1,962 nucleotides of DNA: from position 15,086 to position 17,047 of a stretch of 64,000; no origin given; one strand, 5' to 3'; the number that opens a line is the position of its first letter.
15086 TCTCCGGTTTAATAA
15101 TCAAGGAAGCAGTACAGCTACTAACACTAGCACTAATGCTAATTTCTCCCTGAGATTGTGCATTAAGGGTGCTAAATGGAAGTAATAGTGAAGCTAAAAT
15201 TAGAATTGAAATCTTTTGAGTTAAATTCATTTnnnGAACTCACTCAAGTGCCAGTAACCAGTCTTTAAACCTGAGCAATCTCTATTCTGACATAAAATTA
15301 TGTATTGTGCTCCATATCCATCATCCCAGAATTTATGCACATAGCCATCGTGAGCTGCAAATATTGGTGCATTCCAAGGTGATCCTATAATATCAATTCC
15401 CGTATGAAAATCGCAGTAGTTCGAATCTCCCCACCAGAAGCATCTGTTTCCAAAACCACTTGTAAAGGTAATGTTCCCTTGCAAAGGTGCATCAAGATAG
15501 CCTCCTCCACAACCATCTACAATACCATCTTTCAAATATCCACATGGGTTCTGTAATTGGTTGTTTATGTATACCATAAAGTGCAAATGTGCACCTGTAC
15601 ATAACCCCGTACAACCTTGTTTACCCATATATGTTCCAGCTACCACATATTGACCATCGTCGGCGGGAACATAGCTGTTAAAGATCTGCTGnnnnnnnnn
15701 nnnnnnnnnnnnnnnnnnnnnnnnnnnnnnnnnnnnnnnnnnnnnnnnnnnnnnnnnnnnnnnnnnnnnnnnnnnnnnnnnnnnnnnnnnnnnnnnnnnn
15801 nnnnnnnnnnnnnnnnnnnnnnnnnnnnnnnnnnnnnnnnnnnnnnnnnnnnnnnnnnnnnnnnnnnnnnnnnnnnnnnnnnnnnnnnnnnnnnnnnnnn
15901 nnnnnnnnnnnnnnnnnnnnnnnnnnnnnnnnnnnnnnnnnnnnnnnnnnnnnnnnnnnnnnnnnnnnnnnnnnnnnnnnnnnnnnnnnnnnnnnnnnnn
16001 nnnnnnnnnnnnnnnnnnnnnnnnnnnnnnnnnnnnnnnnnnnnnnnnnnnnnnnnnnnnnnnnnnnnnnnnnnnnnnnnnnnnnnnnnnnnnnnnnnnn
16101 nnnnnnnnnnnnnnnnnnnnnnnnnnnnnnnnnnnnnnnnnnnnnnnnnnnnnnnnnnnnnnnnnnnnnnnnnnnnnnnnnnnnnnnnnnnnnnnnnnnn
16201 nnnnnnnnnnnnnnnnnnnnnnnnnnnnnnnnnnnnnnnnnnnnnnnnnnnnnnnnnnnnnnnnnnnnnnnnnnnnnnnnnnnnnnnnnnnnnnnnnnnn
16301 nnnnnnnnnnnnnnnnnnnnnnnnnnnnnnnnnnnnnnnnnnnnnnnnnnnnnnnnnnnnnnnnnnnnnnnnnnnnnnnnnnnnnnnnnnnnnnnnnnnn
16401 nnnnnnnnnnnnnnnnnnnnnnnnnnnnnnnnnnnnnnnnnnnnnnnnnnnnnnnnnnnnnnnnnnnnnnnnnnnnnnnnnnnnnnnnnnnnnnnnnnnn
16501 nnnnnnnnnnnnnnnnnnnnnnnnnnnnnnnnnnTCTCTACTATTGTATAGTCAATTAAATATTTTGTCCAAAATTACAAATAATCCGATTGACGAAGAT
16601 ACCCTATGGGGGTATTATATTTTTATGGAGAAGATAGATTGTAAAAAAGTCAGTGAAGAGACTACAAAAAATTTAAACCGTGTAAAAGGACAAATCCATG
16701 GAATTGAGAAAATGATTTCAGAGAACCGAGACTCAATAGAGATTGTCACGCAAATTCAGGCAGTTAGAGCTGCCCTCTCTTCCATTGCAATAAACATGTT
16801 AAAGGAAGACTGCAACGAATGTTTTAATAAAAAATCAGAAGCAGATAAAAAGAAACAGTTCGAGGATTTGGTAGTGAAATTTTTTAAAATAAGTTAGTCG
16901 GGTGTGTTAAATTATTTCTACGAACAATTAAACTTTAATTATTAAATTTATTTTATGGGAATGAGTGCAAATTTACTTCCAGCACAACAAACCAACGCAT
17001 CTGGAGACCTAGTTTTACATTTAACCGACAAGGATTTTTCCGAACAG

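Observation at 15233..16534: M23/LytM peptidase domain appears cleanly circularly permuted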

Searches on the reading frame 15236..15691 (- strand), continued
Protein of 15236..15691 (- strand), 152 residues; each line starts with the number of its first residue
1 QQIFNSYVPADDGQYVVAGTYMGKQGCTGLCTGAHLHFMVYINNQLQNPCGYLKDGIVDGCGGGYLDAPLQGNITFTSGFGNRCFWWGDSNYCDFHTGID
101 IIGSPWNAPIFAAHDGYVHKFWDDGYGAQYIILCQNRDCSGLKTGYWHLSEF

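Call 49: find_encoding_contigs(protein=P0012, flank=10000, max_places=2)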
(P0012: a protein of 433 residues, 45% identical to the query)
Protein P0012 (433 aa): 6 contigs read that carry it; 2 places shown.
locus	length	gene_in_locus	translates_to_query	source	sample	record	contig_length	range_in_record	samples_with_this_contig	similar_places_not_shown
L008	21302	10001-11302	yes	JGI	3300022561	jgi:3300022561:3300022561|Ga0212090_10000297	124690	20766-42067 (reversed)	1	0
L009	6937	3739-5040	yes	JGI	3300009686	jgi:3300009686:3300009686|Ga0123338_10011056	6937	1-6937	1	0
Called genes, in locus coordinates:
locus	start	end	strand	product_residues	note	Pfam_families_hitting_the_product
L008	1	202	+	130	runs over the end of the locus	PF00903:Glyoxalase (weak)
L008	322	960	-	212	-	-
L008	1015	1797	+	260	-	PF07685:GATase_3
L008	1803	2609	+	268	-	PF00398:RrnaAD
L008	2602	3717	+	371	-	PF01702:TGT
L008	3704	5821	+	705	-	PF00270:DEAD (weak), PF04851:ResIII, PF17757:UvrB_inter, PF27431:UvrB_3rd, PF00271:Helicase_C, PF12344:UvrB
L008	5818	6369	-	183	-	-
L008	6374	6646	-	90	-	PF01649:Ribosomal_S20p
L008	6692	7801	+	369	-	PF03462:PCRF, PF00472:RF-1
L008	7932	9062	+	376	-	PF00005:ABC_tran, PF02463:SMC_N (faint), PF13304:AAA_21 (faint)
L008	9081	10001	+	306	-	PF18075:FtsX_ECD, PF02687:FtsX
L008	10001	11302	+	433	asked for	PF01551:Peptidase_M23 (weak)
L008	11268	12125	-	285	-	PF01509:TruB_N, PF16198:TruB_C_2 (weak)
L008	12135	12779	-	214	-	PF00730:HhH-GPD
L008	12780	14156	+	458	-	PF01098:FTSW_RODA_SPOVE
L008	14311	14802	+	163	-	PF00829:Ribosomal_L21p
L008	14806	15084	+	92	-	PF01016:Ribosomal_L27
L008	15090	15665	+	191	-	PF01195:Pept_tRNA_hydro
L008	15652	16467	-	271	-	-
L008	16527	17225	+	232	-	PF01863:YgjP-like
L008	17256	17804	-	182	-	PF01923:Cob_adeno_trans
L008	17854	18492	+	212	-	PF02545:Maf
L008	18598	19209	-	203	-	PF00081:Sod_Fe_N, PF02777:Sod_Fe_C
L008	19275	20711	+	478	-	PF00875:DNA_photolyase, PF03441:FAD_binding_7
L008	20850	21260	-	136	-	PF00293:NUDIX (weak)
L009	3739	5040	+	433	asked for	PF01551:Peptidase_M23 (weak)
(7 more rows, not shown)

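Call 50: find_encoding_contigs(protein=P0007, flank=10000, max_places=1)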
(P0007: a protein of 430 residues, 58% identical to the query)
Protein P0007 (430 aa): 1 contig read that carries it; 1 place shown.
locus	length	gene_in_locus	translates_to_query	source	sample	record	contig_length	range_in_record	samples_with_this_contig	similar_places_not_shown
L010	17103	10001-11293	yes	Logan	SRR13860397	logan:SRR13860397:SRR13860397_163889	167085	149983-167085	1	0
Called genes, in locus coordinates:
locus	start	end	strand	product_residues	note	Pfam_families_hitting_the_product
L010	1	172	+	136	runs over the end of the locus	-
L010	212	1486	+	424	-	PF13393:tRNA-synt_His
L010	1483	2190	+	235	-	-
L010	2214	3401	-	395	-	PF00266:Aminotran_5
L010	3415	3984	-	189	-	PF00186:DHFR_1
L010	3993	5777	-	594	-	PF04055:Radical_SAM, PF16199:Radical_SAM_C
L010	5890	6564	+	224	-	PF05175:MTS (weak), PF01209:Ubie_methyltran (weak), PF13489:Methyltransf_23, PF03291:mRNA_G-N7_MeTrfase, PF13847:Methyltransf_31, PF08241:Methyltransf_11, PF08242:Methyltransf_12, PF13649:Methyltransf_25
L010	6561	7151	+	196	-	-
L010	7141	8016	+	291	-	-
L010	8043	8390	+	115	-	-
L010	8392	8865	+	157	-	-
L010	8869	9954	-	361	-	PF01300:Sua5_yciO_yrdC, PF02367:TsaE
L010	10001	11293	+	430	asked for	PF01551:Peptidase_M23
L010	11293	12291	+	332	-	-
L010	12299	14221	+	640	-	PF13715:CarbopepD_reg_2 (weak)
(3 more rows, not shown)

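Call 51: find_encoding_contigs(protein=P0003, flank=10000, max_places=1)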
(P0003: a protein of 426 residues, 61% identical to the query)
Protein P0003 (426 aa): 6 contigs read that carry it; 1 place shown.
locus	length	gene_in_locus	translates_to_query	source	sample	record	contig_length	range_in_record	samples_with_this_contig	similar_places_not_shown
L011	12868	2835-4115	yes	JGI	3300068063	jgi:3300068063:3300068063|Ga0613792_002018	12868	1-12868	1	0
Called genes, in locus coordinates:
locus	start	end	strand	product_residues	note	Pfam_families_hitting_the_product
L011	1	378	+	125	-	?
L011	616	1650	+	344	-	PF00154:RecA_N, PF06745:ATPase (weak), PF08423:Rad51, PF13481:AAA_25 (faint), PF27531:MT3502_N, PF21096:RecA_C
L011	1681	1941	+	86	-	PF05635:23S_rRNA_IVP, PF22296:bAvd (weak)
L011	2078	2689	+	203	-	-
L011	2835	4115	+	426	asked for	PF01551:Peptidase_M23 (faint)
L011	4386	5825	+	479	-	-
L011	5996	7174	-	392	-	PF00266:Aminotran_5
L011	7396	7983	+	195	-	-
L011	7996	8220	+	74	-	-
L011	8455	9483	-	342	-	PF00044:Gp_dh_N, PF02800:Gp_dh_C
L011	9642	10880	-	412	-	-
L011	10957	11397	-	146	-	PF00383:dCMP_cyt_deam_1, PF14437:MafB19-deam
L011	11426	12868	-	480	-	?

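Call 52: find_encoding_contigs(protein=P0010, flank=10000, max_places=1)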
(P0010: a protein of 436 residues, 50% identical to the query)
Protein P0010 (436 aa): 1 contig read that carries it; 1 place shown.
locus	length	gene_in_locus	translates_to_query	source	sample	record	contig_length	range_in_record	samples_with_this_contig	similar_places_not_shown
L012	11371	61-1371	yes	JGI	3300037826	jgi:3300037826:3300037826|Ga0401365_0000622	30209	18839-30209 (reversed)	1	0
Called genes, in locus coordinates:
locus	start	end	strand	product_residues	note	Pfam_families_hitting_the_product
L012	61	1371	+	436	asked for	PF01551:Peptidase_M23 (weak)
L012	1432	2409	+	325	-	PF00932:LTD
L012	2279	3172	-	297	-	PF01509:TruB_N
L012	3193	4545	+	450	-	PF01098:FTSW_RODA_SPOVE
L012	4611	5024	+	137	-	PF00829:Ribosomal_L21p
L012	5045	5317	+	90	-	PF01016:Ribosomal_L27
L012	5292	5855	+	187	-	PF01195:Pept_tRNA_hydro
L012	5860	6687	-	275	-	-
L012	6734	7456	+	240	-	PF01863:YgjP-like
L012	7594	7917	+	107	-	PF02482:Ribosomal_S30AE (weak)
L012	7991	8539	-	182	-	PF01923:Cob_adeno_trans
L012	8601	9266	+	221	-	PF02545:Maf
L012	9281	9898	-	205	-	PF00081:Sod_Fe_N, PF02777:Sod_Fe_C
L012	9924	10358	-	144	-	-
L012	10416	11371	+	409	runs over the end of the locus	-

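Call 56: fold_search(model_id=the predicted structure, library=viral)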
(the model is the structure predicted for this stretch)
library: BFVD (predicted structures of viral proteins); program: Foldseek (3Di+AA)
matches with E <= 10: 100; with E <= 0.001: 1
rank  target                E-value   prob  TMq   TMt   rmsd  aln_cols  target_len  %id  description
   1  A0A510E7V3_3          3.2e-04  1.00  0.59  0.09  10.4       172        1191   20  (no name in the UniProt tables at hand)
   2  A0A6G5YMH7            4.1e-01  0.06  0.16  0.10  13.0       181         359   10  (no name in the UniProt tables at hand)
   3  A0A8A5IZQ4            4.8e-01  0.03  0.13  0.08  15.0       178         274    7  (no name in the UniProt tables at hand)
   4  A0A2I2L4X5            1.3e+00  0.03  0.15  0.06  15.5       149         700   13  MAC/Perforin domain-containing protein [Orpheovirus IHUMI-LCC2]
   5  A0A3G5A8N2            1.6e+00  0.03  0.14  0.05  15.8       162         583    7  Prolyl 4-hydroxylase alpha subunit [Hyperionvirus sp.]
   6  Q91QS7                1.6e+00  0.03  0.17  0.06  24.0       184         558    5  Glycoprotein B (Fragment) [Murid herpesvirus 1]
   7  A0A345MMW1            1.8e+00  0.07  0.14  0.15  12.8        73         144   12  (no name in the UniProt tables at hand)
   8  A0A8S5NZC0            1.8e+00  0.02  0.13  0.08  13.9       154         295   10  Pvc1, Pvc9, Pvc11, Pvc12, Pvc4, Photorhabdus asymbiotica, PVC, contractile.5A (Fragment) [Ackermannviridae sp. ctClB2]
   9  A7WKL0                1.9e+00  0.02  0.17  0.12  15.5       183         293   12  Uncharacterized protein [Betalipothrixvirus pozzuoliense]
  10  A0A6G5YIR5            2.0e+00  0.15  0.19  0.23   4.8        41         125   17  (no name in the UniProt tables at hand)
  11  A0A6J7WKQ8            2.0e+00  0.02  0.14  0.05  15.4       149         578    7  Uncharacterized protein [uncultured Caudovirales phage]
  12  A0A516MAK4            2.0e+00  0.02  0.13  0.14  14.6       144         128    8  (no name in the UniProt tables at hand)
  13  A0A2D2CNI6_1          2.0e+00  0.01  0.09  0.02  23.1       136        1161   15  (no name in the UniProt tables at hand)
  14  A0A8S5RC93            2.1e+00  0.23  0.26  0.34  11.9       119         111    5  Uncharacterized protein [virus sp. ctmTa7]
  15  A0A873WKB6            2.5e+00  0.05  0.18  0.13  12.3       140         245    6  2OG-Fe(II) oxygenase [Synechococcus phage S-H9-1]
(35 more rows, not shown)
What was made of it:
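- Tried and rejected: Against BFVD (call 56) there was one unnamed hit (E 3.2e-4, TMq 0.59).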

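Call 62: find_encoding_contigs(protein=P0023, flank=6000, max_places=1)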
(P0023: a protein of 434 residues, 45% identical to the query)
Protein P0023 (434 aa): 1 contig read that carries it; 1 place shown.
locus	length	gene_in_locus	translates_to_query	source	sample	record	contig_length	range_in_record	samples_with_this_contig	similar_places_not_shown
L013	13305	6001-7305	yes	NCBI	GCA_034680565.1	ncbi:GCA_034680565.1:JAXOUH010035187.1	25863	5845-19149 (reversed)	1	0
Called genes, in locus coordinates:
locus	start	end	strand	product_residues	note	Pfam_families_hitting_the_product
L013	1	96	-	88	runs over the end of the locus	PF01649:Ribosomal_S20p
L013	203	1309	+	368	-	PF03462:PCRF, PF00472:RF-1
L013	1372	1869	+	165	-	-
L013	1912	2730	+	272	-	PF00303:Thymidylat_synt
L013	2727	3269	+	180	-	PF00186:DHFR_1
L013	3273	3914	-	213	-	PF01476:LysM (weak)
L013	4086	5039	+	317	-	PF00005:ABC_tran, PF13304:AAA_21 (faint)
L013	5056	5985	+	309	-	PF18075:FtsX_ECD, PF02687:FtsX (weak)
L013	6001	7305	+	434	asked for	PF01551:Peptidase_M23 (faint)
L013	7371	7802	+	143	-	PF00072:Response_reg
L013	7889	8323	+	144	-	PF00072:Response_reg, PF06490:FleQ (weak)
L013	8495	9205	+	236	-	PF00072:Response_reg, PF00486:Trans_reg_C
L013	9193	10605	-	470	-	-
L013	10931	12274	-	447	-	PF00512:HisKA (weak), PF02518:HATPase_c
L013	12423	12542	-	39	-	-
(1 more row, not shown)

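Call 63: find_encoding_contigs(protein=P0017, flank=6000, max_places=1)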
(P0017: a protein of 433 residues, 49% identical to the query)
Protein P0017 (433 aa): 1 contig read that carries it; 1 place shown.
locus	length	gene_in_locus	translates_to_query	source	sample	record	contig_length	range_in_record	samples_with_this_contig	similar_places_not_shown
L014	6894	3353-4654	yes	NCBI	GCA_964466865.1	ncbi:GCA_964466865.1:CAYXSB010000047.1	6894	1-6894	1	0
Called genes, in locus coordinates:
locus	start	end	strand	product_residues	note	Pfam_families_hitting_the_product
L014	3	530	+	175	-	?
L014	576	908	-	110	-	-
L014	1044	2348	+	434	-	PF00005:ABC_tran, PF13304:AAA_21 (faint)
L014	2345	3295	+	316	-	PF18075:FtsX_ECD (faint), PF02687:FtsX (weak)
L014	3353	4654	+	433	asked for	PF01551:Peptidase_M23 (weak)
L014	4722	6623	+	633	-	PF00932:LTD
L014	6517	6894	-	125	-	?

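Call 64: find_encoding_contigs(protein=P0046, flank=6000, max_places=1)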
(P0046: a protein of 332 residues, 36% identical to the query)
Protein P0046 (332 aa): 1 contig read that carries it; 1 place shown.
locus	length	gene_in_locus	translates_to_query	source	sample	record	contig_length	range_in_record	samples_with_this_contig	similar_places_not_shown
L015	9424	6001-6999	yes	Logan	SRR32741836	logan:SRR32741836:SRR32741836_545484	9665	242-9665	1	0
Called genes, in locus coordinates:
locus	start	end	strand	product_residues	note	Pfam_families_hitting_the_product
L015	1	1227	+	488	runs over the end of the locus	?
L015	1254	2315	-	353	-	PF00723:Glyco_hydro_15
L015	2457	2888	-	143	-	-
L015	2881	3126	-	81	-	-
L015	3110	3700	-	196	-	-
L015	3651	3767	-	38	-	-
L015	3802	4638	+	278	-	PF04471:Mrr_cat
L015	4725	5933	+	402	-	PF10459:Peptidase_S46 (faint), PF00089:Trypsin, PF13365:Trypsin_2, PF13180:PDZ_2, PF00595:PDZ, PF17820:PDZ_6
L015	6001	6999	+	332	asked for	-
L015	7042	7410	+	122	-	-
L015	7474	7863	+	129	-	-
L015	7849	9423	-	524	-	?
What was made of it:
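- The short-form subfamily (~330 aa) is also not ftsEX-linked in the one locus checked (call 64).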

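Call 68: find_related_loci(query=window:15236-15691:-, collection=viral_contigs, flank=3000)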
Query window:15236-15691:- (152 aa) in viral_contigs; peptide patterns used: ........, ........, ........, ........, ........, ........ (x = any residue, [..] = any of these).
1 stretches matched a pattern, but none encodes a relative of the query by tblastn (E <= 1e-3).

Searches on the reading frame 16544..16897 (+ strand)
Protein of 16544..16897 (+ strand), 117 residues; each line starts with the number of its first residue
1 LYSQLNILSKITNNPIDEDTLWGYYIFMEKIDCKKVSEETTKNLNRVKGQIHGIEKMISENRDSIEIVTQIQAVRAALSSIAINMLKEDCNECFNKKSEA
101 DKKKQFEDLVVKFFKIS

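Call 21: search_protein_families(library=pfam, proteins=[window:16544-16897:+], max_evalue=0.01)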
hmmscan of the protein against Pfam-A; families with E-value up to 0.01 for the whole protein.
window:16544-16897:+ (117 aa): 1 family
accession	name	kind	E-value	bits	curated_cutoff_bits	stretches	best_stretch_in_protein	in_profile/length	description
PF02583.22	Trns_repr_metal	-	8.7e-19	68.1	22.8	1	39-109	4-72/78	Metal-sensitive transcriptional repressor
